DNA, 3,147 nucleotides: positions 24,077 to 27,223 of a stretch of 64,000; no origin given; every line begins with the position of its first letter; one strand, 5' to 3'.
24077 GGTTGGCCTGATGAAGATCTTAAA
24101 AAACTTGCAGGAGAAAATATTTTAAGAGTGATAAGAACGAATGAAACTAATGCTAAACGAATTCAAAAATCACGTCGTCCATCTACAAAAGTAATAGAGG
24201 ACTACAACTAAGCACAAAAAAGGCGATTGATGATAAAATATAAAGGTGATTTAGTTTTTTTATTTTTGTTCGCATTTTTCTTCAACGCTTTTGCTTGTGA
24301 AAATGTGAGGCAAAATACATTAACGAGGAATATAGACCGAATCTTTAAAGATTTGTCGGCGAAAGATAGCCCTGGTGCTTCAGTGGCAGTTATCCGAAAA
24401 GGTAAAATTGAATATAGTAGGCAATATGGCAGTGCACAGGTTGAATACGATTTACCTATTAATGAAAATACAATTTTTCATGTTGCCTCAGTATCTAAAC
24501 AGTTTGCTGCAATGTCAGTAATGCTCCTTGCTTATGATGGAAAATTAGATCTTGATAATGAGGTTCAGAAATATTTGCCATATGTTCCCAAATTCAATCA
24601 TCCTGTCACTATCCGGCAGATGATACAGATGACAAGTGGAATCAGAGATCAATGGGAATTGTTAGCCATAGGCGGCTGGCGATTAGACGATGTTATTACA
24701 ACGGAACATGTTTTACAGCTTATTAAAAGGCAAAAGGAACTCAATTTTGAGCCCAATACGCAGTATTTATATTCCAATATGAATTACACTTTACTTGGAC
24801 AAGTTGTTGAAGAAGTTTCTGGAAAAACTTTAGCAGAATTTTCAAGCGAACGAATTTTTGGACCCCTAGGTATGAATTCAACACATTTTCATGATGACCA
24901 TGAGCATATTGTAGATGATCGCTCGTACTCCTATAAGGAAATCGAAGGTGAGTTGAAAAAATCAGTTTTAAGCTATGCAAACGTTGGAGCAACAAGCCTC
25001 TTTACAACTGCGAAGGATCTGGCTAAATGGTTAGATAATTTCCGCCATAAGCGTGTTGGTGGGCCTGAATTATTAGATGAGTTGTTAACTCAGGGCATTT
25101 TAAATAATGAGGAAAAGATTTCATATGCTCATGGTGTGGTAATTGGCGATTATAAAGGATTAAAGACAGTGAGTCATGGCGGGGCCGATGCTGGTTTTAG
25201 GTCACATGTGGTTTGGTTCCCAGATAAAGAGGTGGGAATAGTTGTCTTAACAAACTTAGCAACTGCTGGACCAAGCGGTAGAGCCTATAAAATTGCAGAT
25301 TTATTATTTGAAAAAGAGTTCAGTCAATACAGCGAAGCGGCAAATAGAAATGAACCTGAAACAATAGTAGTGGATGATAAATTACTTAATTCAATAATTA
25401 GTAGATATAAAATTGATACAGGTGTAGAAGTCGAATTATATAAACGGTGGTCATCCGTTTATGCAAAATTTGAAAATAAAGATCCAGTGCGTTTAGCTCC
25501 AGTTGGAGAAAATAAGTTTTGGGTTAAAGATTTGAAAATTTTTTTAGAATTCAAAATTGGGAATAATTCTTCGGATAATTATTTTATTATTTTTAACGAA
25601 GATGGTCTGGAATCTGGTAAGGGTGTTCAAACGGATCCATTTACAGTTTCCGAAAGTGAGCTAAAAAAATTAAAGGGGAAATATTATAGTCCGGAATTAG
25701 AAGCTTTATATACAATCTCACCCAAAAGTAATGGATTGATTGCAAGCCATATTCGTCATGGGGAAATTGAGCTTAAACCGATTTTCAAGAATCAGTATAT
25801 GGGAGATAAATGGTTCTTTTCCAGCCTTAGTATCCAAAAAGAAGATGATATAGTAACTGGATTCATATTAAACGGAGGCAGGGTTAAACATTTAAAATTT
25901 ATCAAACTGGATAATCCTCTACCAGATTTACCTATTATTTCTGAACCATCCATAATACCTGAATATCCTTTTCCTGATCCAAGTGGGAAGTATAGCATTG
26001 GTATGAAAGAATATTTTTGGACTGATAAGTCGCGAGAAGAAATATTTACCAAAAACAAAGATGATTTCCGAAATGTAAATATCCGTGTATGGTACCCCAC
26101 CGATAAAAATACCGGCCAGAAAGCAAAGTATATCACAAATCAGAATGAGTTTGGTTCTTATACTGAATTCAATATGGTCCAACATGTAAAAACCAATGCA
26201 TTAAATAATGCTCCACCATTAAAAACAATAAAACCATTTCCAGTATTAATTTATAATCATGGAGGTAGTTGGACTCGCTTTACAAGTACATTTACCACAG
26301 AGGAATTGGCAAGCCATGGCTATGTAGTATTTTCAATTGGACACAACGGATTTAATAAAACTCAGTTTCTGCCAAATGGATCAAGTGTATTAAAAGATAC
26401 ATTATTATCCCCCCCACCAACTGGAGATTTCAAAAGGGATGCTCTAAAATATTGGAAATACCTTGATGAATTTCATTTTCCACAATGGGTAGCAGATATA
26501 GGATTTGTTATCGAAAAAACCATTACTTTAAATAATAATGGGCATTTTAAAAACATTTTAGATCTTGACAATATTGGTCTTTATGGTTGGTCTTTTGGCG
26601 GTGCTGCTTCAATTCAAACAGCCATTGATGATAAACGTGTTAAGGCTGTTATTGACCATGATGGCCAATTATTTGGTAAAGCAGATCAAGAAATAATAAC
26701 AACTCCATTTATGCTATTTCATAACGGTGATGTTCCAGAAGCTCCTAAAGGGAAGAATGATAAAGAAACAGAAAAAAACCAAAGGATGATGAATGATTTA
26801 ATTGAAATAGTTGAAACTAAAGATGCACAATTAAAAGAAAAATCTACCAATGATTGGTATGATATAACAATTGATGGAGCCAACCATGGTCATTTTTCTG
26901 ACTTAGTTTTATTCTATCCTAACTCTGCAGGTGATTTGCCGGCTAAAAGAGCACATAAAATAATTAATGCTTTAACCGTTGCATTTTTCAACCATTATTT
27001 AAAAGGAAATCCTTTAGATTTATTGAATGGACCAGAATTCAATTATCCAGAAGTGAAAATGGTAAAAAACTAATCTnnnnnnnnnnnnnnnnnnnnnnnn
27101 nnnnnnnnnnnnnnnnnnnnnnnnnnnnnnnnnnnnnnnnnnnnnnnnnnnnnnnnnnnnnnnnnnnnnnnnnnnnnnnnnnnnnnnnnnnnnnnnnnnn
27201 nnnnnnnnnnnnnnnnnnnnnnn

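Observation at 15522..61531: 46-kb co-directional array of exported exopeptidases and amidases between two SusC-like transporters: candidate utilisation locus for D-amino-acid-containing or recalcitrant peptides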

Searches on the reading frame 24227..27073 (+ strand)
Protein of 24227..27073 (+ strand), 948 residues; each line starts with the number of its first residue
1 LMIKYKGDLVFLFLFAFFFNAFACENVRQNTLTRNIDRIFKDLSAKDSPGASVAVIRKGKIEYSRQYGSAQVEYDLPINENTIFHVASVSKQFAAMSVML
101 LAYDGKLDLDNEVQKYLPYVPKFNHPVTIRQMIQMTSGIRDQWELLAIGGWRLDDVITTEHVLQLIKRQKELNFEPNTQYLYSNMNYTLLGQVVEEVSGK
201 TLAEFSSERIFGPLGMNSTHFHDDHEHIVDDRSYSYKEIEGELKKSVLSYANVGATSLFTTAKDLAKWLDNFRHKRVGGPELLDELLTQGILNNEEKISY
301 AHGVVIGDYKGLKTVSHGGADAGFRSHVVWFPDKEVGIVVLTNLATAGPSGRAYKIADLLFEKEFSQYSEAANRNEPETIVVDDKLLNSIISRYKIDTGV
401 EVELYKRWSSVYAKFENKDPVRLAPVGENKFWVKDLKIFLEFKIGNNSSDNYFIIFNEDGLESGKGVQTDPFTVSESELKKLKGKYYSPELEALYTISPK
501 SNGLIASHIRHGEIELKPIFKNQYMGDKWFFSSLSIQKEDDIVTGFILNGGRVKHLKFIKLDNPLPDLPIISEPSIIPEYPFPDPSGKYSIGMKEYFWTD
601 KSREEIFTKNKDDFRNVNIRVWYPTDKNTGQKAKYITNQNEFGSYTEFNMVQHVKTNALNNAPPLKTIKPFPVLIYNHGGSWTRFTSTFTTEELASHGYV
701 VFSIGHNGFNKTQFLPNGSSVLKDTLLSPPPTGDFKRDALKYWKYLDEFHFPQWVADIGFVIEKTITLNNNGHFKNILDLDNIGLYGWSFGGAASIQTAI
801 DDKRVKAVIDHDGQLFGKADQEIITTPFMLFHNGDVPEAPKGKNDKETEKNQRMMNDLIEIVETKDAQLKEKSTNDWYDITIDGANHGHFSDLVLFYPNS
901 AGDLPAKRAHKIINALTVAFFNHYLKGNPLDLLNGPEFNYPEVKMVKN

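Call 5: search_protein_families(library=pfam, proteins=[window:24227-27073:+], max_evalue=0.00001)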
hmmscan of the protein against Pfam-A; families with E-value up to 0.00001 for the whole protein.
window:24227-27073:+ (948 aa): 2 families
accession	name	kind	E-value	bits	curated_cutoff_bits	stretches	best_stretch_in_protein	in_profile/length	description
PF00144.29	Beta-lactamase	-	1.4e-60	205.7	27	1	36-353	1-319/329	Beta-lactamase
PF03403.19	PAF-AH_p_II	-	7.8e-16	58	20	2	580-707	7-136/372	Platelet-activating factor acetylhydrolase, isoform II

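Call 17: find_homologous_proteins(query=window:24230-27073:+, max_evalue=1e-20)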
Query window:24230-27073:+ (947 aa): 4357 proteins with E <= 1e-20 among 8000 candidates; the best 120 are listed.
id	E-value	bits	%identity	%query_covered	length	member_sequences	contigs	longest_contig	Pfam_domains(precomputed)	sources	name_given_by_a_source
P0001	0.0e+0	2018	92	100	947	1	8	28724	PF03403.20,PF00144.30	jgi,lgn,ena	-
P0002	0.0e+0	2013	92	100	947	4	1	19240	PF03403.20,PF00144.30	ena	-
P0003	0.0e+0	1998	91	100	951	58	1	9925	PF03403.20,PF00144.30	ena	-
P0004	0.0e+0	1867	84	100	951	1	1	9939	PF03403.20,PF00144.30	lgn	-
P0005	0.0e+0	1469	66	99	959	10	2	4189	PF03403.20,PF00144.30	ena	-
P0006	3.7e-286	970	51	50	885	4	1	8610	PF03403.20,PF00144.30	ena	-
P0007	6.0e-282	956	50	50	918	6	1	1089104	PF03403.20,PF00144.30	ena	-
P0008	1.7e-281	955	51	50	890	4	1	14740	PF03403.20,PF00144.30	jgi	-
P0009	2.5e-278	944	49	50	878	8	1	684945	PF03403.20,PF00144.30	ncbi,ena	-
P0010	5.7e-278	943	50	50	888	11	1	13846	PF03403.20,PF00144.30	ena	-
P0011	1.5e-277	942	50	50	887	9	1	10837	PF03403.20,PF00144.30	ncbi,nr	ncbi:MAG: serine hydrolase, partial [Gemmatimonadota bacterium]|nr:serine hydrolase [Gemmatimonadota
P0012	7.8e-261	886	57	35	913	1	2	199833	PF03403.20,PF00144.30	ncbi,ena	-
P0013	3.9e-258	877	46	52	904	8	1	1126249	PF03403.20,PF00144.30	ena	-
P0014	1.1e-219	750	56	36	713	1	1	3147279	PF03403.20,PF00144.30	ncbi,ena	-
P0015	1.7e-199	683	53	35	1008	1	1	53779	PF03403.20,PF00144.30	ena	-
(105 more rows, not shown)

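Call 18: find_encoding_contigs(protein=P0001, flank=10000, max_places=3)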
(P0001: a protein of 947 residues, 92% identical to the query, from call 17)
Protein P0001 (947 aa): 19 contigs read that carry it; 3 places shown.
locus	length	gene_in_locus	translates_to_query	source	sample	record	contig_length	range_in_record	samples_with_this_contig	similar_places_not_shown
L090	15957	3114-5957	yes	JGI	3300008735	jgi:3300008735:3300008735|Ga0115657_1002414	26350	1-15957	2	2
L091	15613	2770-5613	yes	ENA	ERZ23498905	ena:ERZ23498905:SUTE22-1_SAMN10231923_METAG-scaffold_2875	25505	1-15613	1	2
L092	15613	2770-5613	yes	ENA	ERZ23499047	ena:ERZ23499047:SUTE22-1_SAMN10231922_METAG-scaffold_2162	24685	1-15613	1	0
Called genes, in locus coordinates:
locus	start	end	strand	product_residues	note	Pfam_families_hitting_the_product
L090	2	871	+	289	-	?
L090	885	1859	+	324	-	PF00756:Esterase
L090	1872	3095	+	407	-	PF01244:Peptidase_M19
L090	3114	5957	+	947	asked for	PF00144:Beta-lactamase, PF03403:PAF-AH_p_II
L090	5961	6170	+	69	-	-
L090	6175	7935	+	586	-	PF01979:Amidohydro_1 (faint), PF07969:Amidohydro_3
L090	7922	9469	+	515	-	PF00144:Beta-lactamase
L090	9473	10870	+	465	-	PF00144:Beta-lactamase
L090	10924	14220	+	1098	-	PF26549:Tricorn_N, PF26550:Tricorn_2nd, PF07676:PD40, PF26550:Tricorn_2nd (weak), PF26549:Tricorn_N, PF07676:PD40 (weak), PF26549:Tricorn_N, PF01979:Amidohydro_1 (weak), +2 more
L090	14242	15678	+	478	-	PF01979:Amidohydro_1, PF07969:Amidohydro_3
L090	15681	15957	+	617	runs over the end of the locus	PF02129:Peptidase_S15, PF00326:Peptidase_S9, PF12146:Hydrolase_4 (weak), PF08530:PepX_C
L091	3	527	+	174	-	?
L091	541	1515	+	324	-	PF00756:Esterase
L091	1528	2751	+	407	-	PF01244:Peptidase_M19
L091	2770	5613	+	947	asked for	PF00144:Beta-lactamase, PF03403:PAF-AH_p_II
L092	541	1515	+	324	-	PF00756:Esterase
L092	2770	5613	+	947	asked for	PF00144:Beta-lactamase, PF03403:PAF-AH_p_II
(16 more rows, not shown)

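Call 19: find_encoding_contigs(protein=P0007, flank=10000, max_places=2)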
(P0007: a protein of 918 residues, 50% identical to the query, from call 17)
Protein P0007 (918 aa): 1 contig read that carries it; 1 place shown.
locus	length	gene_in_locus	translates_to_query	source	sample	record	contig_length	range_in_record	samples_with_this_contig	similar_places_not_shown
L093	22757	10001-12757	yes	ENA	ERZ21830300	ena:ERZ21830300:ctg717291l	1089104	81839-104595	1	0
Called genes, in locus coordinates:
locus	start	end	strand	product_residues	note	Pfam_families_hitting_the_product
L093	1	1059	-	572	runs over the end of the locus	PF00115:COX1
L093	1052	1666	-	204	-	PF00116:COX2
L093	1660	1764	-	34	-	-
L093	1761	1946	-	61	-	-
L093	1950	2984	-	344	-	PF00034:Cytochrom_C, PF13442:Cytochrome_CBB3 (weak), PF00034:Cytochrom_C (weak), PF13442:Cytochrome_CBB3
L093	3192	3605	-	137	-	-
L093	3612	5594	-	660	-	PF02129:Peptidase_S15, PF08530:PepX_C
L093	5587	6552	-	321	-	PF05853:BKACE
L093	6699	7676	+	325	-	PF02737:3HCDH_N, PF00725:3HCDH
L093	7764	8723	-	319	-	PF23023:Anti-Pycsar_Apyc1, PF00753:Lactamase_B (weak), PF12706:Lactamase_B_2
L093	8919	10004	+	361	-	PF13354:Beta-lactamase2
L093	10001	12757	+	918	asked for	PF00144:Beta-lactamase, PF03403:PAF-AH_p_II (weak)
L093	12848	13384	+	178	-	-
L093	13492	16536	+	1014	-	PF13620:CarboxypepD_reg, PF13715:CarbopepD_reg_2, PF07715:Plug, PF00593:TonB_dep_Rec_b-barrel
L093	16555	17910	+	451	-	PF07980:SusD_RagB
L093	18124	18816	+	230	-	-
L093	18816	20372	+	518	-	-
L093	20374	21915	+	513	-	-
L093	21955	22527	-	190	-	-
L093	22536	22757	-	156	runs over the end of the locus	PF13560:HTH_31 (weak), PF01381:HTH_3 (weak), PF13443:HTH_26 (weak)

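Call 20: search_protein_families(library=ncbifam, proteins=[window:24227-27073:+], max_evalue=1e-10)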
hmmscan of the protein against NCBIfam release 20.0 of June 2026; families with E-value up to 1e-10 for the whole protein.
window:24227-27073:+ (948 aa): 36 families (the best 25 are shown)
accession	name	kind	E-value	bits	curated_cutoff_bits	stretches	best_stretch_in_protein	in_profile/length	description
NF009622.0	PRK13128.1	equivalog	1.1e-40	139.7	443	1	47-347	21-317/518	D-aminopeptidase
NF033085.1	bla_class_C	equivalog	1.5e-24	86.4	415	1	31-270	3-232/356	class C beta-lactamase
NF007943.0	PRK10662.1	equivalog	5.3e-23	81.2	266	1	27-274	32-272/380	D-alanyl-D-alanine-carboxypeptidase/endopeptidase AmpH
NF040478.1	blaLAQ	exception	1.1e-20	73.9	850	1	30-292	25-272/380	LAQ family class C beta-lactamase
NF012173.1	CMY2-MIR-ACT-EC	exception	3.1e-20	72.3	680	1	11-271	8-256/380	CMY2/MIR/ACT/EC family class C beta-lactamase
NF041665.1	blaPSZ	exception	9.3e-20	70.9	850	1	35-270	30-254/379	PSZ family class C beta-lactamase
NF002968.0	PRK03642.1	equivalog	2e-18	66.5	385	1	34-264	41-284/432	penicillin binding protein PBP4B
NF000185.2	BlaEC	exception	5.3e-18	65.1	850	1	43-272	36-253/377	BlaEC family class C beta-lactamase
NF000419.2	blaCMH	exception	7.2e-18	64.9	875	1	18-269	15-254/381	CMH family class C beta-lactamase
NF052559.1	MthAcHydAcmB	equivalog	7.4e-18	64.4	550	1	29-268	3-265/391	methyl acetate hydrolase AcmB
NF012102.1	blaDHA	exception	1e-17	64.3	800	1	33-270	28-254/379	DHA family class C beta-lactamase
NF033569.1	blaLHK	exception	4.3e-17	62.1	850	1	43-222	49-219/390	LHK family class C beta-lactamase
NF053709.1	blaAKO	exception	5.2e-17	61.9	875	1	43-292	40-273/381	AKO family class C beta-lactamase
NF000187.3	BlaMIR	exception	5.3e-17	62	882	1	17-272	14-258/381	MIR family cephalosporin-hydrolyzing class C beta-lactamase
NF000385.4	blaACT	exception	5.6e-17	61.8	810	1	29-269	25-254/380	ACT family cephalosporin-hydrolyzing class C beta-lactamase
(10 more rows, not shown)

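Call 25: search_solved_structures(query=window:24227-27073:+, max_evalue=0.00001)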
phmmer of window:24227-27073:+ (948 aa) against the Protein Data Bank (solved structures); distinct sequences matched with E-value up to 0.00001: 137 (the best 60 are shown).
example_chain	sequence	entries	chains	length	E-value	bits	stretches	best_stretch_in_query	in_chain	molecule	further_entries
2qmi_A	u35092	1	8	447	6e-36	127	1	41-360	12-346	Pbp related beta-lactamase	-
3o3v_A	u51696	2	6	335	1.1e-26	96.3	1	47-344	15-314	beta-lactamase | ClbP peptidase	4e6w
4e6x_A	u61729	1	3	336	1.2e-26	96.3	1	47-344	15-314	ClbP peptidase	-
7mdc_A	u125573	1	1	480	3e-26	94.9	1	46-344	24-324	Beta-lactamase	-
7ul6_A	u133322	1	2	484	3.1e-26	94.8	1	46-344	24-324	Beta-lactamase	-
4gdn_A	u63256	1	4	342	6.6e-26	93.8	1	31-345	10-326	Protein flp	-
7mde_A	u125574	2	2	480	7.9e-26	93.5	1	46-344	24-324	Beta-lactamase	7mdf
1ei5_A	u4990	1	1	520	1.7e-25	92.4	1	48-367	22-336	D-AMINOPEPTIDASE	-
4y7p_A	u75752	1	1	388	9.8e-20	73.3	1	38-325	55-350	Alkaline D-peptidase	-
9s7k_A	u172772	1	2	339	1.3e-19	72.9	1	46-325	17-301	D-alanyl-D-alanine carboxypeptidase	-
7v21_A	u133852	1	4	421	6.3e-19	70.7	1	44-236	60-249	Serine beta-lactamase-like protein LACTB, mitochondrial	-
3tg9_A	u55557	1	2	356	1.2e-17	66.4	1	52-355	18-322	Penicillin-binding protein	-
9sn1_A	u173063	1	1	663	2e-17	65.7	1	51-278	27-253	Beta-lactamase family protein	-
4ivi_A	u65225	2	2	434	6.2e-17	64.1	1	36-120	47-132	Carboxylesterase | Carboxylesterases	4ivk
5zh8_A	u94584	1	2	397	2.7e-16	62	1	50-289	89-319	Protein FmtA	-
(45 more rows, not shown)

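Call 46: find_encoding_contigs(protein=P0004, flank=10000, max_places=2)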
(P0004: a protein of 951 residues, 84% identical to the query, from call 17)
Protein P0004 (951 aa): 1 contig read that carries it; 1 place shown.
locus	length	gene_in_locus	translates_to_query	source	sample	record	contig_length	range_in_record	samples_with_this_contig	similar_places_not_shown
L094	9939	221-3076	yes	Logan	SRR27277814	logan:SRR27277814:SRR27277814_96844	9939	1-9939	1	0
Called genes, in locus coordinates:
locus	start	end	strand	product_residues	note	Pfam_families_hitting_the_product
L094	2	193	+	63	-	?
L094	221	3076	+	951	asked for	PF00144:Beta-lactamase, PF03403:PAF-AH_p_II (weak)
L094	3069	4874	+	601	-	PF02129:Peptidase_S15, PF08530:PepX_C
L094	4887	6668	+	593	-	PF01979:Amidohydro_1 (faint), PF07969:Amidohydro_3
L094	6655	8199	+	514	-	PF00144:Beta-lactamase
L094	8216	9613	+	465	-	PF00144:Beta-lactamase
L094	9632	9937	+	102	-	?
